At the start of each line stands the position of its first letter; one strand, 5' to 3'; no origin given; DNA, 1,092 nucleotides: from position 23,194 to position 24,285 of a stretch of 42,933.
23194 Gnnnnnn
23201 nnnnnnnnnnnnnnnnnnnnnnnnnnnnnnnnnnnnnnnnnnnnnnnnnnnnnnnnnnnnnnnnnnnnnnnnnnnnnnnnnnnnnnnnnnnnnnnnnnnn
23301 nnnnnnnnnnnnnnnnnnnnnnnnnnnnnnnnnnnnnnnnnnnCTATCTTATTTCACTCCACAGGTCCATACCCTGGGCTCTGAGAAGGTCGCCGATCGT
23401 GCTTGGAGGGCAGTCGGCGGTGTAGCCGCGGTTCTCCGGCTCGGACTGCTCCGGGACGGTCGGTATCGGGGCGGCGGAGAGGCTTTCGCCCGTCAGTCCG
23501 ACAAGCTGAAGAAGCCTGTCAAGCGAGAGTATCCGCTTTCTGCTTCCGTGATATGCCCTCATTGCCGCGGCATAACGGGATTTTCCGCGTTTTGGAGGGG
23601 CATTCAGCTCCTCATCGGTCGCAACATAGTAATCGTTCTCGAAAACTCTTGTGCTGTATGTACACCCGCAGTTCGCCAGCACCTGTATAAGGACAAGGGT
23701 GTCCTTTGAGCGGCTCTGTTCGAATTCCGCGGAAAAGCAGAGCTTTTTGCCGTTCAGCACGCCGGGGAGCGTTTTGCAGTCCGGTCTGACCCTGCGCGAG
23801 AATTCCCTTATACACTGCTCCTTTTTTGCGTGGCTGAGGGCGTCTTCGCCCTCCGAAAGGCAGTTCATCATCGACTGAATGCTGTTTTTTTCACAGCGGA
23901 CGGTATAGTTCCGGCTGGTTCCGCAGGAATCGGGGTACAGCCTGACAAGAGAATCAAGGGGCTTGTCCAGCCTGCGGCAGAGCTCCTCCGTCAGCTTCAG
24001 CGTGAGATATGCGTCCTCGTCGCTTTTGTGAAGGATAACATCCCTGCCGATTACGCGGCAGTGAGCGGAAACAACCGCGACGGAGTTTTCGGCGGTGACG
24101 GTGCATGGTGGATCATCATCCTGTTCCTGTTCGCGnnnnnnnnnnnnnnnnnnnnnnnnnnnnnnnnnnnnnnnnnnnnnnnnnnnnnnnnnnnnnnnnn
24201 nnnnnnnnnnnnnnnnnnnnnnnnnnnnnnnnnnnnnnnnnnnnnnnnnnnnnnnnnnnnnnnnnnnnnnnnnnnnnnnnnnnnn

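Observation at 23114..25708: Self-contained accessory island inside the head module: own promoter, two gene wrecks, and a Cys-rich / BclA-C-like / RSY-rich three-gene cassette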

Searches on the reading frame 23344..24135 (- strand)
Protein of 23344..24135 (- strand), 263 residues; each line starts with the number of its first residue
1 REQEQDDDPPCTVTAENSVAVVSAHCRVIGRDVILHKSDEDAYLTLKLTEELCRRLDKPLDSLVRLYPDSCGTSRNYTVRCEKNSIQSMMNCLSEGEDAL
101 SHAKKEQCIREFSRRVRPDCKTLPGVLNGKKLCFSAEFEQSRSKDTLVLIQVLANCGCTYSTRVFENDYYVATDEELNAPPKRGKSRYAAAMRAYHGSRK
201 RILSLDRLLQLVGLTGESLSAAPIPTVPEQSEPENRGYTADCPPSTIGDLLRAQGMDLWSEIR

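Call 10: search_protein_families(library=pfam, max_evalue=0.1, proteins=[window:23344-24135:-])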
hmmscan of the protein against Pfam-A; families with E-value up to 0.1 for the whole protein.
window:23344-24135:- (263 aa): 0 families

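Call 11: search_protein_families(library=phrogs, max_evalue=0.1, proteins=[window:23344-24135:-])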
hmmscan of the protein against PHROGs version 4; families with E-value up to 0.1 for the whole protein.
window:23344-24135:- (263 aa): 0 families

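Call 48: search_dna_similar(query=window:23344-24042:-, collection=phages, mode=protein, max_rows=15, max_evalue=0.001)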
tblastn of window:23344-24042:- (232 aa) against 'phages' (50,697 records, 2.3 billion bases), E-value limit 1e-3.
No match.

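Call 60: search_protein_families(library=padloc, max_evalue=0.1, proteins=[window:23344-24042:-])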
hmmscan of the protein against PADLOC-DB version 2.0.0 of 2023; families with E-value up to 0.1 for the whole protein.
window:23344-24042:- (232 aa): 0 families

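Call 78: search_solved_structures(query=window:23344-24135:-, max_evalue=10, show_alignments=2)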
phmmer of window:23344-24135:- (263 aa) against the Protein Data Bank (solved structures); distinct sequences matched with E-value up to 10: 3.
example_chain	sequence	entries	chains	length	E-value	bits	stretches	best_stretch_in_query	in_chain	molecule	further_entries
7c97_I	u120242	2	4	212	0.26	13.6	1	53-174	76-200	Stringent starvation protein A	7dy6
6wmu_K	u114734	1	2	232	0.35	13.2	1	54-174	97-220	Stringent starvation protein A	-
6dtk_A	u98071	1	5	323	2.4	10.5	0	6-41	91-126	Superoxide dismutase C111S/D83S-C111S HETERODIMER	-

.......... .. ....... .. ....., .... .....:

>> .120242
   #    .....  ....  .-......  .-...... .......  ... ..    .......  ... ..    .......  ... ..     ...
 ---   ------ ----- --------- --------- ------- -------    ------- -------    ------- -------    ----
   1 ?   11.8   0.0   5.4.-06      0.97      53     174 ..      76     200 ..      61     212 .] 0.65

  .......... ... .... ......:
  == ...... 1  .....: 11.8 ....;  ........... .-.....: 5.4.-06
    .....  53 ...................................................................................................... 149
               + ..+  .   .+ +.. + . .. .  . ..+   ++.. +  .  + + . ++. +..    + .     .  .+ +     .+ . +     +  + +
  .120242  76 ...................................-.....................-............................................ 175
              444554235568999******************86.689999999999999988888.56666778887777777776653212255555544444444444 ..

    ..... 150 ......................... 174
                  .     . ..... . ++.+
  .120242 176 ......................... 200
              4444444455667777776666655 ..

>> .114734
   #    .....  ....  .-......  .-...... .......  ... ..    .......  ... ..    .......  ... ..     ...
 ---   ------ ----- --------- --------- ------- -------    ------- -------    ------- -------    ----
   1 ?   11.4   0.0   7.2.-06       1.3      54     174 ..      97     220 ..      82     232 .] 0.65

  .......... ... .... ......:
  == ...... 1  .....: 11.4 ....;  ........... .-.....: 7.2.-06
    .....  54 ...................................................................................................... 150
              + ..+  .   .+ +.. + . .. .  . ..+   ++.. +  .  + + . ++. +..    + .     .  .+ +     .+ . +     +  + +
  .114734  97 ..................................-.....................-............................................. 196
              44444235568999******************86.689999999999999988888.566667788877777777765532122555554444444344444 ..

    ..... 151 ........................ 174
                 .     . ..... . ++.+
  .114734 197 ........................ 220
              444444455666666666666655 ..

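Call 79: search_protein_families(library=ncbifam, max_evalue=10, proteins=[window:23344-24135:-])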
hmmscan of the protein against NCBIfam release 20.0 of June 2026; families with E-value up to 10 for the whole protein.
window:23344-24135:- (263 aa): 0 families

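Call 80: find_homologous_proteins(query=window:23344-24042:-)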
Query window:23344-24042:- (232 aa): 17 proteins with E <= 0.001 among 553 candidates.
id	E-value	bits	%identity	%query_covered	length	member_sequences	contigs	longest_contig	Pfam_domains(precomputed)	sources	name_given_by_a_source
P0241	1.5e-149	513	99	100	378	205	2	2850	-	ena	-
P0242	4.4e-118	410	81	100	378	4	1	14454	-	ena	-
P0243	2.3e-107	375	75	99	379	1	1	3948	-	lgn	-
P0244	9.8e-107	373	75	98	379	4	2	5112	-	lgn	-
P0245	5.4e-99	348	69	98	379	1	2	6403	-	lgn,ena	-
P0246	2.2e-89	317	67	98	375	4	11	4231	-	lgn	-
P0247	2.7e-84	300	99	59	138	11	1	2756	-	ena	-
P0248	1.3e-54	203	44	96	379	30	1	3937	-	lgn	-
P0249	1.2e-53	200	44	97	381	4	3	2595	PF00929.32,PF21762.4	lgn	-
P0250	2.2e-52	196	46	96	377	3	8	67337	PF00929.32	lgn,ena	-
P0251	3.0e-52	195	43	96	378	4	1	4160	-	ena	-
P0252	2.3e-50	189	41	97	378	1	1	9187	-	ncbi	-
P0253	6.6e-50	188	43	96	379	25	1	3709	-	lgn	-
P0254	2.7e-43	166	38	97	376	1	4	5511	-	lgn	-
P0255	4.6e-41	159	40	97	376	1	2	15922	PF00929.32,PF21762.4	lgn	-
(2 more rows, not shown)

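Call 81: find_encoding_contigs(protein=P0241, flank=3000, max_places=3)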
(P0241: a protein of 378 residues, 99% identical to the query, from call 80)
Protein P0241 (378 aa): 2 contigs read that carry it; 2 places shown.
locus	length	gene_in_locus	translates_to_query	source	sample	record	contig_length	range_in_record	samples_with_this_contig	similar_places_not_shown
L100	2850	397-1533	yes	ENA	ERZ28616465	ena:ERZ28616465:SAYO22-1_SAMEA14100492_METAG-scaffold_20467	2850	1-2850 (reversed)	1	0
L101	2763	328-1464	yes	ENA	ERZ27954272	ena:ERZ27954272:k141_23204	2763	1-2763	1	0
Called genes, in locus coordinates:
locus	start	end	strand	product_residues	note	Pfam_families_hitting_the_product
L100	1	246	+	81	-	?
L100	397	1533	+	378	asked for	-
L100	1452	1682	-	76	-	-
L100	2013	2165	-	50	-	-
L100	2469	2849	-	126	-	?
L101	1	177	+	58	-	?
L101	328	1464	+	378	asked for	-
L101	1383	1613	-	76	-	-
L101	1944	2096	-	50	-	-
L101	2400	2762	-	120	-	?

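Call 82: find_encoding_contigs(protein=P0242, flank=8000, max_places=2)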
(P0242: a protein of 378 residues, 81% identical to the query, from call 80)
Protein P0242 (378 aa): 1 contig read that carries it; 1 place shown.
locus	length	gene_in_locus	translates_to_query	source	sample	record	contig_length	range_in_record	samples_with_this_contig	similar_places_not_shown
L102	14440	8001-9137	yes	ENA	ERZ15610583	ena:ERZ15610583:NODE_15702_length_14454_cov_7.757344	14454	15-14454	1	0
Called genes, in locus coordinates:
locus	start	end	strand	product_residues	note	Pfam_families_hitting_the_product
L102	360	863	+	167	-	-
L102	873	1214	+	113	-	-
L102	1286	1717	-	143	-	-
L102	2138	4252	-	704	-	PF00483:NTP_transferase, PF12804:NTP_transf_3, PF24894:Hexapep_GlmU, PF25084:LbH_EIF2B, PF25087:GMPPB_C (faint), PF00132:Hexapep (weak)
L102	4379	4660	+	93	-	-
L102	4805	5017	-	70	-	-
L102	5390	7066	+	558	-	PF00753:Lactamase_B, PF12706:Lactamase_B_2, PF22505:RNase_J_b_CASP, PF07521:RMMBL, PF17770:RNase_J_C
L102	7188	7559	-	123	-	PF15970:HicB-like_2, PF15919:HicB_lk_antitox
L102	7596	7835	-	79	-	-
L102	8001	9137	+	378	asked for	-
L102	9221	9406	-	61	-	-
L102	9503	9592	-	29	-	-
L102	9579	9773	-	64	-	-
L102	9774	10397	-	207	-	-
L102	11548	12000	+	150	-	-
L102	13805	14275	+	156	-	-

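Call 83: search_protein_families(library=pfam, max_evalue=0.01, proteins=[P0241, P0249, P0250])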
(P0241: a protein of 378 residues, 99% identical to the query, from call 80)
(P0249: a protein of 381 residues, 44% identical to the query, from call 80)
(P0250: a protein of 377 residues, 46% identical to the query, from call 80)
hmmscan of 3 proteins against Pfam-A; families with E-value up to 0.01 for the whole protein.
P0241 (378 aa): 0 families

P0249 (381 aa): 2 families
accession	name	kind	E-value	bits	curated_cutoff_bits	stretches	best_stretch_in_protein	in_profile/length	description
PF00929.31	RNase_T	-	1.5e-08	35.8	24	1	15-163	17-163/164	Exonuclease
PF21762.3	DEDDh_C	-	7.3e-07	30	27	1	82-164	104-185/188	DNA polymerase III subunit epsilon-like, C-terminal domain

P0250 (377 aa): 2 families
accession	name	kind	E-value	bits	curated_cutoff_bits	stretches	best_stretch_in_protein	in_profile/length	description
PF00929.31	RNase_T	-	1.7e-05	25.9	24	1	14-163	16-163/164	Exonuclease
PF00533.33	BRCT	-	0.00012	22.7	21.3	1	238-323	2-75/78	BRCA1 C Terminus (BRCT) domain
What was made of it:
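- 23328..24042 (-): Captured host DNA: the 3' 60% of a DnaQ-type exonuclease gene (C-terminal 232 aa). It replaces 1,043 bp of the operon: the 3' part of g1, all of g2 and g3, and the first 7 codons of C. P0241 is 99% identical and 378 aa long, and more distant homologues carry RNase_T/DEDDh_C/BRCT (calls 80, 83).
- On DnaQ-type 3'-5' exonuclease with BRCT (source of the insert at 23328-24042): P0250 carries RNase_T and BRCT (call 83). The fragment itself, and its 99% identical full-length homologue P0241, give no Pfam hit (calls 10, 83).
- Checked: More distant homologues of that protein carry RNase_T, DEDDh_C and BRCT domains (call 83).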
